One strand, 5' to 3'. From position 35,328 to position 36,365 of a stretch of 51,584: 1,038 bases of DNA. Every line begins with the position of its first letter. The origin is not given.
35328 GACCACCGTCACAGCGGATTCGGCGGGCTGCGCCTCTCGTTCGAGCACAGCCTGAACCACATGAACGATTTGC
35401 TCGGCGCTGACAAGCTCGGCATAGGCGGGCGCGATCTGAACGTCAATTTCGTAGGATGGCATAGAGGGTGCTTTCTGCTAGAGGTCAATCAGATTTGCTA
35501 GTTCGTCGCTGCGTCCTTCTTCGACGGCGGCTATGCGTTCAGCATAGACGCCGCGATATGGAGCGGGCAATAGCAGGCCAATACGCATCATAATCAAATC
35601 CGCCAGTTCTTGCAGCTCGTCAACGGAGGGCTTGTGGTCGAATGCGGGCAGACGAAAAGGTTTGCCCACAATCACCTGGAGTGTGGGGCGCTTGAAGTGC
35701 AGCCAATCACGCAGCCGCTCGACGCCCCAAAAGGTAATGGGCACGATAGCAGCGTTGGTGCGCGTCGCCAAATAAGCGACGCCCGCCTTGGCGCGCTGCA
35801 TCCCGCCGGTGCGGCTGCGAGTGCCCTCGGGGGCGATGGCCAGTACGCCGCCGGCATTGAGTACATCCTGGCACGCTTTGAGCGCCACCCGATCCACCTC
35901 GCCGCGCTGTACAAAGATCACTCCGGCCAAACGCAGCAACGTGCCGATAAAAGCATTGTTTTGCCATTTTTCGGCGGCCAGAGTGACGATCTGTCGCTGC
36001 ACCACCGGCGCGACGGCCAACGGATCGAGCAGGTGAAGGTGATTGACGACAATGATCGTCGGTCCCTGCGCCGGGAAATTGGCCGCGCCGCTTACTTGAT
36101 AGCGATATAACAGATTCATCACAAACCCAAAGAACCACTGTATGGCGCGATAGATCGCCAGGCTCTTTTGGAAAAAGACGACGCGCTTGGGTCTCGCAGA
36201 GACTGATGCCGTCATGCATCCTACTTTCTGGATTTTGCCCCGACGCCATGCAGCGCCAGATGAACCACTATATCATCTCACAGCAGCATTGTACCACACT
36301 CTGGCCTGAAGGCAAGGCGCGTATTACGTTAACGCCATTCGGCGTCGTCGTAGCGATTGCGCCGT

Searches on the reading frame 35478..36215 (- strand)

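Call 3: search_protein_families(library=pfam, proteins=[window:35478-36215:-], max_evalue=0.01)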
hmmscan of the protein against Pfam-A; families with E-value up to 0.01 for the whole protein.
window:35478-36215:- (245 aa): 1 family
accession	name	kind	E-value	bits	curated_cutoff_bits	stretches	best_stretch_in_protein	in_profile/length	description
PF01553.26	Acyltransferase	-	1.5e-24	86.7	23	1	39-162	2-131/132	Acyltransferase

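Call 4: search_protein_families(library=ncbifam, proteins=[window:35478-36215:-], max_evalue=0.01)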
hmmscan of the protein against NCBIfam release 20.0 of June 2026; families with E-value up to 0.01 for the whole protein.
window:35478-36215:- (245 aa): 9 families
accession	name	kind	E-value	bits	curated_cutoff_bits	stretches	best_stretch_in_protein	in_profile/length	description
TIGR00530.1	AGP_acyltrn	subfamily_domain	3.3e-23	81.9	102.95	1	41-161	6-128/130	1-acylglycerol-3-phosphate O-acyltransferase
NF006386.0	PRK08633.1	equivalog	1.7e-22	79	1221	1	27-164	417-553/1147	acyl-[ACP]--phospholipid O-acyltransferase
NF005291.0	PRK06814.1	equivalog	1.6e-14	52.8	1349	1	23-167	425-568/1140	acyl-[ACP]--phospholipid O-acyltransferase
NF005959.0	PRK08043.1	equivalog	4.7e-09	35.1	886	1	27-166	4-141/719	bifunctional acyl-ACP--phospholipid O-acyltransferase/long-chain-fatty-acid--ACP ligase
NF011593.0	PRK15018.1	equivalog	2.5e-06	27.4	501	1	44-161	58-178/245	1-acylglycerol-3-phosphate O-acyltransferase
NF052615.1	orn_lipid_OlsF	equivalog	3.2e-06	26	620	1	33-161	62-195/570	bifunctional ornithine lipid synthase OlsF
NF052553.1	LyOrLpactfOlsABRUA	equivalog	2.4e-05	23.6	300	1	5-135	19-149/263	lyso-ornithine lipid O-acyltransferase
NF052552.1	LyOrLpactfOlsARHOCB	equivalog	5.6e-05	22.3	300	1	37-134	75-168/271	lyso-ornithine lipid O-acyltransferase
NF002886.0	PRK03355.1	equivalog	0.00029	19.5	721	1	50-151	267-377/787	glycerol-3-phosphate 1-O-acyltransferase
